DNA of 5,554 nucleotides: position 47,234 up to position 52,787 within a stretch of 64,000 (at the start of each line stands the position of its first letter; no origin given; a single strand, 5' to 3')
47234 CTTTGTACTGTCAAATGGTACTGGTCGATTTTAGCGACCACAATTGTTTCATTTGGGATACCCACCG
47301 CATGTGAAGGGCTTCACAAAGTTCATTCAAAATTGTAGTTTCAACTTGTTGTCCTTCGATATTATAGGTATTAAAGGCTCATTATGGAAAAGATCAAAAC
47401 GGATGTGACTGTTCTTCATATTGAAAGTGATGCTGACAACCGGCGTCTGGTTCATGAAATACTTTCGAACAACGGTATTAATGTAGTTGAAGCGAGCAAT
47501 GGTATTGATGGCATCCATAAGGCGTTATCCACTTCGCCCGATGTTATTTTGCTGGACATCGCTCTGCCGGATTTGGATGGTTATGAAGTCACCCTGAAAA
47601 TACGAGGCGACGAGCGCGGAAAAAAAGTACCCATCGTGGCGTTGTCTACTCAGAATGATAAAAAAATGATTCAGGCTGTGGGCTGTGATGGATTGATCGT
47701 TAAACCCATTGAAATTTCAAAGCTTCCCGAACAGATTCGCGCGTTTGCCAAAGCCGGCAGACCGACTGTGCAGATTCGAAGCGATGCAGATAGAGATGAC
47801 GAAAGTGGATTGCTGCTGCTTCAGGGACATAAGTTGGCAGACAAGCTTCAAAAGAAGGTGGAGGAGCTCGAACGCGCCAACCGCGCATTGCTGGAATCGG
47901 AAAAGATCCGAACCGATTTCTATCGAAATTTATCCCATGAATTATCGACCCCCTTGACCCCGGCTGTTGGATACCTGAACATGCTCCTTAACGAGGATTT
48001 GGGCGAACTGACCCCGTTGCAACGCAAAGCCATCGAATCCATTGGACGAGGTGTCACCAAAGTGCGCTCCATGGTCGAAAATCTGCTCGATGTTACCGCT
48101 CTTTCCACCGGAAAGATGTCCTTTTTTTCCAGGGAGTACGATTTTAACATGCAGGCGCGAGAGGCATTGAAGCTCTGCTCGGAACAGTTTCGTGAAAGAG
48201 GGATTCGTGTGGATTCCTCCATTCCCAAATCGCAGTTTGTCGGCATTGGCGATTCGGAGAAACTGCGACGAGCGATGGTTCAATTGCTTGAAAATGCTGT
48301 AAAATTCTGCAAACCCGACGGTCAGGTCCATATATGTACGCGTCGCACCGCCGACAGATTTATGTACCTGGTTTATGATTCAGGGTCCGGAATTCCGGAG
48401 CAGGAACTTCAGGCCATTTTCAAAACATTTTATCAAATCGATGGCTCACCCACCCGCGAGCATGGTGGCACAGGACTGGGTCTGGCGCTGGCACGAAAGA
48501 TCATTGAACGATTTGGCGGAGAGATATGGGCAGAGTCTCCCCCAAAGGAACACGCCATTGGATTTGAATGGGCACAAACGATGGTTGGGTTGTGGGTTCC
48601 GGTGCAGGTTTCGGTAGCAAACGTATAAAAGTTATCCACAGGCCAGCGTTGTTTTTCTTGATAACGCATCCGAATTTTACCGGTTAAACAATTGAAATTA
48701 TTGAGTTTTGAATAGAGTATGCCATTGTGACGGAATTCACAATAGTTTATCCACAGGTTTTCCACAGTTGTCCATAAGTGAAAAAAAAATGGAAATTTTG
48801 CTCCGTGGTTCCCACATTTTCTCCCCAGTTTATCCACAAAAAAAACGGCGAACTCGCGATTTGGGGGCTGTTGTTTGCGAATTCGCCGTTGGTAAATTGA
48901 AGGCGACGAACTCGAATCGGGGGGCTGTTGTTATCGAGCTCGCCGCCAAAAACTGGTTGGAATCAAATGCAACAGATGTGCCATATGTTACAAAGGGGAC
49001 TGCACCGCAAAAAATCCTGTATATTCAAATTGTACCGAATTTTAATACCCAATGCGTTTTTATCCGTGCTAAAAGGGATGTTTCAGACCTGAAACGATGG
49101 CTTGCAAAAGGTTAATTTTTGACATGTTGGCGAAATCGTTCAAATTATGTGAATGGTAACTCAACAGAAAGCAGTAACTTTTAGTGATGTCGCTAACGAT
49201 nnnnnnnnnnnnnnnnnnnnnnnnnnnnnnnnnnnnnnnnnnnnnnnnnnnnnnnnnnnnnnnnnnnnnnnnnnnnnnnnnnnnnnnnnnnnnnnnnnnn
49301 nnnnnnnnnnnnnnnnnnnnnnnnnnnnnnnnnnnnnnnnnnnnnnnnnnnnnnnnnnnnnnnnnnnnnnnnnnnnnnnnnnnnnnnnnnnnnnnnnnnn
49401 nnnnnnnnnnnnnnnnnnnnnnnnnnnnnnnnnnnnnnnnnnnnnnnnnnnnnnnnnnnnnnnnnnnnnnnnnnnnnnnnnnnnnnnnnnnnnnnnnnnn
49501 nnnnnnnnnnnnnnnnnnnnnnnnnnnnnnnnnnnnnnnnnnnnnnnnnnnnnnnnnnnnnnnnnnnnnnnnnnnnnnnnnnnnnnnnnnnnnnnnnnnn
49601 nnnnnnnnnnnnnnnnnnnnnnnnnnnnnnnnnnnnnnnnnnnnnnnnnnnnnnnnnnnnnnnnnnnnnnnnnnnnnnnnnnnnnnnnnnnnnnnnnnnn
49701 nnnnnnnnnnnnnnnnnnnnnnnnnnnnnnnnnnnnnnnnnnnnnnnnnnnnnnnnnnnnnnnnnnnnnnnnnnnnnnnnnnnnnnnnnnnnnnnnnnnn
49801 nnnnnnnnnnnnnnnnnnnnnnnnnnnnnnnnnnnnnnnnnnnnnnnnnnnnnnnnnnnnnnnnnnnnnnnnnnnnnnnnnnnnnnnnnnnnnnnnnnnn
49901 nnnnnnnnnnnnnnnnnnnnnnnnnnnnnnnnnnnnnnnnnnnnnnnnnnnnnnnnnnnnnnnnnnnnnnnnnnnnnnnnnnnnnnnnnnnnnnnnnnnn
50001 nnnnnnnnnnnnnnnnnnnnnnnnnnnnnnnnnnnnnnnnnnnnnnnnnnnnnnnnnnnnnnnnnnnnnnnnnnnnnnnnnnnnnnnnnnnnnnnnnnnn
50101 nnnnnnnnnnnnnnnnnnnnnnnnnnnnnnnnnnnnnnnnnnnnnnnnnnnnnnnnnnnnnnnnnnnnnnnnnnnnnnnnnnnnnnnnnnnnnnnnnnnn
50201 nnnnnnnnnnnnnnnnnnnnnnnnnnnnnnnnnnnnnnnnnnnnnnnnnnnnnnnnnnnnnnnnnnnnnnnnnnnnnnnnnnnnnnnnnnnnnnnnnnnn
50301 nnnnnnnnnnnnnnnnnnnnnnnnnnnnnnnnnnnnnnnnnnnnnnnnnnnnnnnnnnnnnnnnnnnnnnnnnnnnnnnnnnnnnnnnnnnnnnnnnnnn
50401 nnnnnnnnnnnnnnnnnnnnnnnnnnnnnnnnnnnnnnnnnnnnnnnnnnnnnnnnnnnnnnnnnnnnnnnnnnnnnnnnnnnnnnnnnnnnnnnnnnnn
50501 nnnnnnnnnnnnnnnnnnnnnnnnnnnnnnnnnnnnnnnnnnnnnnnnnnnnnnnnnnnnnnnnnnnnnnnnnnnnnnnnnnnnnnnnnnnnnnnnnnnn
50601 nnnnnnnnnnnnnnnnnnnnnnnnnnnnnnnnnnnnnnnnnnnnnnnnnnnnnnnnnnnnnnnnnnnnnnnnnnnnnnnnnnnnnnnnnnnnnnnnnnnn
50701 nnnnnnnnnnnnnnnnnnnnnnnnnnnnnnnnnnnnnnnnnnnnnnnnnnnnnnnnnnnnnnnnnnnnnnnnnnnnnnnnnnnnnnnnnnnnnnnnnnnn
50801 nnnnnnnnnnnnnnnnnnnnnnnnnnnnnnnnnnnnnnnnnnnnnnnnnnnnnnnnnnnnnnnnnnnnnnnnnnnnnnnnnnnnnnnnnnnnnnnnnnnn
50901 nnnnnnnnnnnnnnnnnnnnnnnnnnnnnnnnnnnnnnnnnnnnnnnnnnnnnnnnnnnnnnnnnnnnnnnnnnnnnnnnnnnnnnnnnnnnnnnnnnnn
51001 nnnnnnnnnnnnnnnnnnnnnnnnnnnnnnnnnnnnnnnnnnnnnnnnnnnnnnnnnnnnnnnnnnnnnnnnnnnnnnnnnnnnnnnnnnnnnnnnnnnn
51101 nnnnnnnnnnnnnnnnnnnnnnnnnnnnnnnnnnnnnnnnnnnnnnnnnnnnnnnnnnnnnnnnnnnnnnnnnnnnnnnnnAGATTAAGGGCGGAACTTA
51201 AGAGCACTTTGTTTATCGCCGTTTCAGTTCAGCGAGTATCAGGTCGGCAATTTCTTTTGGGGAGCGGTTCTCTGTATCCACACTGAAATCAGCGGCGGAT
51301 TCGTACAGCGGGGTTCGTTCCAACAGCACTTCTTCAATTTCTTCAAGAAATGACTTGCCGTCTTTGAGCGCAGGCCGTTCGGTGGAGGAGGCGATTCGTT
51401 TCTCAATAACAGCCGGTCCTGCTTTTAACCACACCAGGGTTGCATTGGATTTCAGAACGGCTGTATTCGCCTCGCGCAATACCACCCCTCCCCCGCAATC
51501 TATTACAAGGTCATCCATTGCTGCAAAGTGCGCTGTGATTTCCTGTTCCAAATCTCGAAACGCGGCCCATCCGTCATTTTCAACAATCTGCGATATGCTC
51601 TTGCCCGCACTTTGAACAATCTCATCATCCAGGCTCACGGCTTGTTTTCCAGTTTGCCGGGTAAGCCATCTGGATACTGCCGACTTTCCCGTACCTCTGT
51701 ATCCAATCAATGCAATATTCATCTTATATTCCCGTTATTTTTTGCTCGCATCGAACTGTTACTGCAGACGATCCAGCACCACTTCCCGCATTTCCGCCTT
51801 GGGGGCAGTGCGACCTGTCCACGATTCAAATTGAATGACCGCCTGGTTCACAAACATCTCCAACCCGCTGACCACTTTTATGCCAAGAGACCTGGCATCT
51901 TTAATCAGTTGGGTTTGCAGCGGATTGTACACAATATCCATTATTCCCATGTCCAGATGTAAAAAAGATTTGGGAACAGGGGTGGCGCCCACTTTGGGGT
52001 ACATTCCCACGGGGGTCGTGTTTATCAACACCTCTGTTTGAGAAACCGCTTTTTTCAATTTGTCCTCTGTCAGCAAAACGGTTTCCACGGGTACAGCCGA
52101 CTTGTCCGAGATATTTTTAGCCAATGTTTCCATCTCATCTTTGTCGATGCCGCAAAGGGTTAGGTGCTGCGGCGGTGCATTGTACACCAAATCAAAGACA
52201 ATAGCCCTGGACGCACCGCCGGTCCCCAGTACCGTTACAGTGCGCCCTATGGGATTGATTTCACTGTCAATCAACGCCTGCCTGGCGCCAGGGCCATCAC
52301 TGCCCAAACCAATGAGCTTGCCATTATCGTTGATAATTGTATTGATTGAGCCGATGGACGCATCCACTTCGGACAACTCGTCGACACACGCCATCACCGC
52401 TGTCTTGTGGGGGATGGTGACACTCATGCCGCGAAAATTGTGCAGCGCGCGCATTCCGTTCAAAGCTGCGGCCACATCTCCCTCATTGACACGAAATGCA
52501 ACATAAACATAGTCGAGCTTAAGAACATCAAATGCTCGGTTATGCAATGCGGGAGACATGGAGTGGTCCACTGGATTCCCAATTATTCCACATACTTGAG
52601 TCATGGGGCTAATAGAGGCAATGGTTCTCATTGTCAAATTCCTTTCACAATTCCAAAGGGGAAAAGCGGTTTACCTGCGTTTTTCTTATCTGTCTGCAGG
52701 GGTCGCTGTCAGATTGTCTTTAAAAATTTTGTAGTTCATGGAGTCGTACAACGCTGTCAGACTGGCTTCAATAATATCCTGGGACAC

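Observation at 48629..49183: Cluster of three perfect plus three degenerate co-oriented DnaA boxes with an AT-rich stretch in a 555-bp intergenic gap: candidate oriC or DnaA-controlled locus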

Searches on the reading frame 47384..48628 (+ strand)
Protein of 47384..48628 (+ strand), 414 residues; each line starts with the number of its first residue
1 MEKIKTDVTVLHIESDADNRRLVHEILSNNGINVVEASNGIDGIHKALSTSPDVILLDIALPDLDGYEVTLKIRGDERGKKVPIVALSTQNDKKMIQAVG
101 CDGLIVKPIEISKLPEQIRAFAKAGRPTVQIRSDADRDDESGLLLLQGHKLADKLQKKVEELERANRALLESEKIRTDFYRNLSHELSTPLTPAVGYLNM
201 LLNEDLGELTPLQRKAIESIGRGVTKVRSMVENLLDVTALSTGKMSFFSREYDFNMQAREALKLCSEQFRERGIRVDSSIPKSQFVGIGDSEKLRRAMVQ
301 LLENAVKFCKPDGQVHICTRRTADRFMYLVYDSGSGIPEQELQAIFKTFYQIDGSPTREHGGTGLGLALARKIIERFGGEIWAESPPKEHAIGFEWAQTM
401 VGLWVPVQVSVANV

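Call 9: search_protein_families(library=pfam, proteins=[window:47384-48628:+])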
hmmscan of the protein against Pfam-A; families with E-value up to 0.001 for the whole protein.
window:47384-48628:+ (414 aa): 3 families
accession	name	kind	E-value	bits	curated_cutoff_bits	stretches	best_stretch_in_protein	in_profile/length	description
PF02518.31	HATPase_c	-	1.3e-22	80.8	26.4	1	289-389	1-99/111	Histidine kinase-, DNA gyrase B-, and HSP90-like ATPase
PF00072.30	Response_reg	-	1.3e-18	67.6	30.2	1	10-118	1-110/111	Response regulator receiver domain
PF00512.31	HisKA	-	3.9e-12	46.5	26.9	1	176-240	2-63/66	His Kinase A (phospho-acceptor) domain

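Call 48: find_related_loci(query=A2, collection=metagenome_contigs, flank=3000)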
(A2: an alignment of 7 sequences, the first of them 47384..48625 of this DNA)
Query A2 (414 aa) in metagenome_contigs; peptide patterns used: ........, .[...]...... (x = any residue, [..] = any of these).
600 stretches matched a pattern (row limit reached: there are more); 511 encode a relative of the query (tblastn E <= 1e-3); the best 80 are kept; 80 distinct loci.
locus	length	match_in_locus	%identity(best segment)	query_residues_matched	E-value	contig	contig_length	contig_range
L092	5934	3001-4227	76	1-409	0e+0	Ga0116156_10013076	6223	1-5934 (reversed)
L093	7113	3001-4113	30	9-385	1e-45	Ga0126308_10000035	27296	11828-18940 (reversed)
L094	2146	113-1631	26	10-385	3e-42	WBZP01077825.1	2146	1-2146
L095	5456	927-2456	30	4-385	7e-38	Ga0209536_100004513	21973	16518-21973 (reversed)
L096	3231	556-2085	30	4-385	3e-37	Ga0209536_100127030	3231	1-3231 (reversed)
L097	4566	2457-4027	31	4-387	1e-36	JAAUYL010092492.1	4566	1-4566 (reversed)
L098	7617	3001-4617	33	9-389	8e-33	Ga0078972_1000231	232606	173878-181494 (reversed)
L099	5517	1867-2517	31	169-385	1e-32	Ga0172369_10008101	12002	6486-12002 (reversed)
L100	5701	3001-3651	31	169-385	1e-32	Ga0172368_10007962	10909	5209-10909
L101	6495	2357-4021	28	10-394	3e-32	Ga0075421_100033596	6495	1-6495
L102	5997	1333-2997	28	10-394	3e-32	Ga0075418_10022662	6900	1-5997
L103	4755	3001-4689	30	10-385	7e-31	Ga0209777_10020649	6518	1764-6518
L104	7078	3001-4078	32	10-384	1e-30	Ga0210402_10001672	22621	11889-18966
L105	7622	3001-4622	29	6-385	1e-30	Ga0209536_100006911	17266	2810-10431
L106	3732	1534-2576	31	9-386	2e-30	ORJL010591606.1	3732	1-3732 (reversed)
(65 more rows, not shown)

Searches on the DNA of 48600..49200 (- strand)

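Call 31: search_rna_families(source=window, start=48600, end=49200, threshold=evalue, max_evalue=10, show_alignments=2)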
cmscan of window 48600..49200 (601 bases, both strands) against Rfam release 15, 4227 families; matches with E-value up to 10: 5.
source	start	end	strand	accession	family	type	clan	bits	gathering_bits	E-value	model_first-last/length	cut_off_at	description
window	48960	49094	+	RF01984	ZEB2_AS1_1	Gene; lncRNA;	-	15.7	80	4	1-128/128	no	ZEB2 antisense RNA 1 conserved region 1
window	49085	49145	-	RF03697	mir-722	Gene; miRNA;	-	15.1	81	8.7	1-67/67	no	mir-722 microRNA precursor family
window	48723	48743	-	RF03755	mir-4005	Gene; miRNA;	-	14.6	80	6.1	19-39/54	no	mir-4005 microRNA precursor family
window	48822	48916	+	RF02360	Yfr8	Gene; sRNA;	-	13.8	40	1.5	1-226/226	no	Cyanobacterial functional RNA 8/9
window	48831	48928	-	RF00519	suhB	Gene; sRNA;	CL00108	13.8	41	4.3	1-77/77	no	Makes More Granules Regulator RNA (mmgR)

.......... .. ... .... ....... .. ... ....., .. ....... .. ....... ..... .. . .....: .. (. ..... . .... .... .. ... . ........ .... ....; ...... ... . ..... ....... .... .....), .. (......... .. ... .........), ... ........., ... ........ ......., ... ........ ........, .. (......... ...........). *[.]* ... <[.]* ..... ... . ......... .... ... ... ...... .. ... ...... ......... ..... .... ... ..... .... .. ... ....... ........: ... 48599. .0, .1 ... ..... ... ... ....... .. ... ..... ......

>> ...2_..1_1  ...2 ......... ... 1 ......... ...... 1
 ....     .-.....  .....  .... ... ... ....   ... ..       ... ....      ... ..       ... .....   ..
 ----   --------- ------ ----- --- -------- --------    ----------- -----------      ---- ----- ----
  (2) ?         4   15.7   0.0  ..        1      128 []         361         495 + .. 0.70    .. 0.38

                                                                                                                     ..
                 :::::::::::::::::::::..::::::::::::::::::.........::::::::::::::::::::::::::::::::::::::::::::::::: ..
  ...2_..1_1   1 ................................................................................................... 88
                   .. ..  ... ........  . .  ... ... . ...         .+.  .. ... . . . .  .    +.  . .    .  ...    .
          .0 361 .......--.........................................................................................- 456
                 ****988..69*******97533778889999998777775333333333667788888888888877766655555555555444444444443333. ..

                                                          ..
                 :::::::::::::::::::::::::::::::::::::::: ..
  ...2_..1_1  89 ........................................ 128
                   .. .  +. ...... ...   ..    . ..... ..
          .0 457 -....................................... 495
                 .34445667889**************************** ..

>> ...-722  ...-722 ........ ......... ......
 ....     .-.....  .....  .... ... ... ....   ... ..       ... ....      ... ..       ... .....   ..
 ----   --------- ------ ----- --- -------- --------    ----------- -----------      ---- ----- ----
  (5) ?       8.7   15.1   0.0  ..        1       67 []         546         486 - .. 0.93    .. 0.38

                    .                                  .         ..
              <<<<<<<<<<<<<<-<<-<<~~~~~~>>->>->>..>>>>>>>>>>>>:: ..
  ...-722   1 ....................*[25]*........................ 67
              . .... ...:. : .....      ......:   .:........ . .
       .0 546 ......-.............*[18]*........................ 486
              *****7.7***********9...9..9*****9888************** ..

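Call 70: build_rna_model(alignment_id=A3, structure=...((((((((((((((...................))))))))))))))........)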
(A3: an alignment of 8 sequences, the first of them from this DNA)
Model R1 built from alignment A3 (8 sequences, 58 columns); structure: as given.
model positions 52; base pairs 14; branch points 0; effective number of sequences 5.06; information 1.066 bits per position. Calibrated on 0.2 Mb of random sequence (short: E-values are rough).
structure used (alignment columns):
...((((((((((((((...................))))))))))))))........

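Call 71: search_with_rna_model(model_id=R1, sources=[window, L002, L003, L004, L005, L015, L048, L083, L085, L086, L087, L088, L089, L090, L091, L092, L172, L093, L095, L098, L104, L105, L117, L119, L134, L138, L151, L159, L162, L166, L171], max_evalue=1)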
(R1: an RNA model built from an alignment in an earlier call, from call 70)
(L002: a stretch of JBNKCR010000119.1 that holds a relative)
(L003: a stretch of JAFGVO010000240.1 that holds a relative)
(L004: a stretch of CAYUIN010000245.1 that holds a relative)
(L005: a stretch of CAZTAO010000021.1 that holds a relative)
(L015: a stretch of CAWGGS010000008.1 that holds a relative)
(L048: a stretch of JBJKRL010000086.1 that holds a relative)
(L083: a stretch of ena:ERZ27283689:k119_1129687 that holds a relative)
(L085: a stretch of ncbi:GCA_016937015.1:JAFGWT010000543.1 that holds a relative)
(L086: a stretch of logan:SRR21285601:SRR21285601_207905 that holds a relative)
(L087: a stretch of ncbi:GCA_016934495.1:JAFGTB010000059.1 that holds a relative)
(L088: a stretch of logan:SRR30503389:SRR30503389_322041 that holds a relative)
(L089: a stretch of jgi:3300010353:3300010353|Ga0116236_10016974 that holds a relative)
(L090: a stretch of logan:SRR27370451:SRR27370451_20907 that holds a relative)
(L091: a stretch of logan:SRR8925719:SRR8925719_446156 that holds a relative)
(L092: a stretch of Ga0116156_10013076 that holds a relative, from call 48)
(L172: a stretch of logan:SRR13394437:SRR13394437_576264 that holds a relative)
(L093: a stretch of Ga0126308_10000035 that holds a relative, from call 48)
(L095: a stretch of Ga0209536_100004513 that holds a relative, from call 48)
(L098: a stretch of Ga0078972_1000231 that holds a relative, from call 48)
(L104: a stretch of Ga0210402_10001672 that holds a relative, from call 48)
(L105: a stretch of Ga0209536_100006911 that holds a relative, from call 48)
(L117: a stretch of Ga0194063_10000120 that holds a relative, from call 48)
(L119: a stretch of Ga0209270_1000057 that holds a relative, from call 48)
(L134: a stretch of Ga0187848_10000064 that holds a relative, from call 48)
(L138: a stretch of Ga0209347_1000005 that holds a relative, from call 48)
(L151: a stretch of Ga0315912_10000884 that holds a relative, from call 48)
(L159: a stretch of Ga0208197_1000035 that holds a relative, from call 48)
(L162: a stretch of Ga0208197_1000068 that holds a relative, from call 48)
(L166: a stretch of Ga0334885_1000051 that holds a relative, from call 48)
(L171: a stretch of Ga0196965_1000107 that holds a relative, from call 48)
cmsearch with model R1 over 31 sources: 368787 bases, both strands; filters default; matches with E-value up to 1: 18.
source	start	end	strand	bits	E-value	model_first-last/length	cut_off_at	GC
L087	5701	5751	-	74.3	4.1e-17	1-52/52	no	0.49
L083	5605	5656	-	74.3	4.2e-17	1-52/52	no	0.5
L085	5708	5759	-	74.1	4.7e-17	1-52/52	no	0.54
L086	4320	4372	-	72.5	1.3e-16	1-52/52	no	0.55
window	48838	48890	-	68.8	1.3e-15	1-52/52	no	0.49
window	48896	48947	-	67.4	3.1e-15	1-52/52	no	0.6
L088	3491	3542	-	64.8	1.6e-14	1-52/52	no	0.46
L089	1439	1490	-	63.6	3.4e-14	1-52/52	no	0.6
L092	4250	4301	-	63.6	3.4e-14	1-52/52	no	0.6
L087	5707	5754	+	29.4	7e-05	1-52/52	no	0.54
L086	4327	4371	+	27.7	0.0002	2-45/52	no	0.64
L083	5611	5662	+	27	0.00033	1-52/52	no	0.54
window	48844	48890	+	22.8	0.0044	1-46/52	no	0.55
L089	1445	1491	+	22.8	0.0044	1-47/52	no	0.66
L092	4256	4302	+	22.8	0.0044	1-47/52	no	0.66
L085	5715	5758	+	22.4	0.0056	2-45/52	no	0.64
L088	3498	3541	+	14.6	0.74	2-45/52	no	0.52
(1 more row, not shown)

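Call 72: search_dna_similar(query=window:48600-49200:+, collection=plasmids, mode=distant, max_rows=8)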
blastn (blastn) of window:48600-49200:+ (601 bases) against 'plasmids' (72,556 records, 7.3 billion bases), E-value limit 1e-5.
No match.

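Call 73: search_dna_similar(query=window:48600-49200:+, collection=phages, mode=distant, max_rows=8)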
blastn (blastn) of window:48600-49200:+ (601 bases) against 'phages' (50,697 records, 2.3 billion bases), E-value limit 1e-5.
No match.

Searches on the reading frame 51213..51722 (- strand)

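Call 9: search_protein_families(library=pfam, proteins=[window:51213-51722:-])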
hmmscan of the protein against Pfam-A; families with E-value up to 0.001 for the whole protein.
window:51213-51722:- (169 aa): 2 families
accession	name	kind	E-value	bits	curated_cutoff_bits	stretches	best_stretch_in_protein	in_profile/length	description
PF01202.28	SKI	-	6.1e-39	134.1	22.1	1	9-166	1-158/159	Shikimate kinase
PF13671.12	AAA_33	-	0.00014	22.6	27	1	3-110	2-115/143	AAA domain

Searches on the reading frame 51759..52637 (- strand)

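Call 9: search_protein_families(library=pfam, proteins=[window:51759-52637:-])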
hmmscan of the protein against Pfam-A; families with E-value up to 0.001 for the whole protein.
window:51759-52637:- (292 aa): 2 families
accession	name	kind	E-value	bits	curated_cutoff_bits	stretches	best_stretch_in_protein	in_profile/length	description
PF08501.16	Shikimate_dh_N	-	1.8e-26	92.6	27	1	18-101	1-83/83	Shikimate dehydrogenase substrate binding domain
PF18317.6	SDH_C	-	6.3e-14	51.9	25.8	1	258-288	1-31/31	Shikimate 5'-dehydrogenase C-terminal domain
